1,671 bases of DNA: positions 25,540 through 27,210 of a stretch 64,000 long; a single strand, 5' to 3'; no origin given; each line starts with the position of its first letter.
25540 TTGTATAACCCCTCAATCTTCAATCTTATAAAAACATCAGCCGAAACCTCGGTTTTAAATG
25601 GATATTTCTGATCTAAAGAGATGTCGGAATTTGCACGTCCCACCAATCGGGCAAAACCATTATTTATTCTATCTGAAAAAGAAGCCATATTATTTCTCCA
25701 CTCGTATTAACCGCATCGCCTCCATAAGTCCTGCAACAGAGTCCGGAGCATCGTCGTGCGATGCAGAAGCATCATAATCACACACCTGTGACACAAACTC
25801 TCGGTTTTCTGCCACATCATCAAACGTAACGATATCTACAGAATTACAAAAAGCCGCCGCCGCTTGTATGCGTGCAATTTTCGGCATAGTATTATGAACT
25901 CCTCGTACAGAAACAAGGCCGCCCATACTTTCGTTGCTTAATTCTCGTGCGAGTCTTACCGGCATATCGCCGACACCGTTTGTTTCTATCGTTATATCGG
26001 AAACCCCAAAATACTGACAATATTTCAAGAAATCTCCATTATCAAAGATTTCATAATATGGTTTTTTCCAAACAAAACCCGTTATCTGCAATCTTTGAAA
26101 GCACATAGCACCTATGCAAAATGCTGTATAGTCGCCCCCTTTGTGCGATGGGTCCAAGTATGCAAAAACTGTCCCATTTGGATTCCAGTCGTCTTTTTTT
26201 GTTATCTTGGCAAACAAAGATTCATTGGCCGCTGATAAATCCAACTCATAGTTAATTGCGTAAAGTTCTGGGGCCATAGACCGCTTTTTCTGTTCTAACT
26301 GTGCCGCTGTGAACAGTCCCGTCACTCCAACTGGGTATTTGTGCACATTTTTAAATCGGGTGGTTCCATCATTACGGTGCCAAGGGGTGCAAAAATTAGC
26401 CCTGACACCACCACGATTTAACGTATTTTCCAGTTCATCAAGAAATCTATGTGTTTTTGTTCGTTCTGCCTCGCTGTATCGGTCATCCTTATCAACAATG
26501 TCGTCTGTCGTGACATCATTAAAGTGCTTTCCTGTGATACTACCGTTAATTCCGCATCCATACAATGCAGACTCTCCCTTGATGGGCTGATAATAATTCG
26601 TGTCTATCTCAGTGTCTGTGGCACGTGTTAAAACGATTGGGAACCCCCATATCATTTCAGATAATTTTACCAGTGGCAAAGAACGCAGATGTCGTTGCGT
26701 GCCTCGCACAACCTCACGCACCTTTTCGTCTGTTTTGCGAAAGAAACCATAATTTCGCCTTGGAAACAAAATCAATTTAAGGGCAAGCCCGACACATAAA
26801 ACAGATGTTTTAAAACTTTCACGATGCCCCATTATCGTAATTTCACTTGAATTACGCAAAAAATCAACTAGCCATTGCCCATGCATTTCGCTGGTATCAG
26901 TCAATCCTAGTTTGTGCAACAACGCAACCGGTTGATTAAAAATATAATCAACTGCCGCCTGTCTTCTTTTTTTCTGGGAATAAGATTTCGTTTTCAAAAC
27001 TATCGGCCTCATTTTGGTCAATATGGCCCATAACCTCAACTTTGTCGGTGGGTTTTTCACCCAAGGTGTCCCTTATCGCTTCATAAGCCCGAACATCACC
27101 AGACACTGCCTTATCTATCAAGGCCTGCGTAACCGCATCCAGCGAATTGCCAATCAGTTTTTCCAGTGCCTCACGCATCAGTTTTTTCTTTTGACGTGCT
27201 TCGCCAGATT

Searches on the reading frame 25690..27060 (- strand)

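Call 54: search_protein_families(library=pfam, proteins=[window:25690-27060:-], max_evalue=0.001)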
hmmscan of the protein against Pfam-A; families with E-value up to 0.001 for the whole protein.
window:25690-27060:- (456 aa): 0 families

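Call 55: search_protein_families(library=phrogs, proteins=[window:25690-27060:-], max_evalue=0.001)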
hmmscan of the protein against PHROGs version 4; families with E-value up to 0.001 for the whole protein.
window:25690-27060:- (456 aa): 3 families
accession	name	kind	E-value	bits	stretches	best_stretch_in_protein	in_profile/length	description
phrog_38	-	head and packaging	4.2e-39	135.8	1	37-449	277-703/760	terminase large subunit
phrog_2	-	head and packaging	2.6e-10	40.7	1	28-446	235-589/807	terminase large subunit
phrog_5573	-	head and packaging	3.1e-09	37.6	1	254-449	36-234/250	terminase large subunit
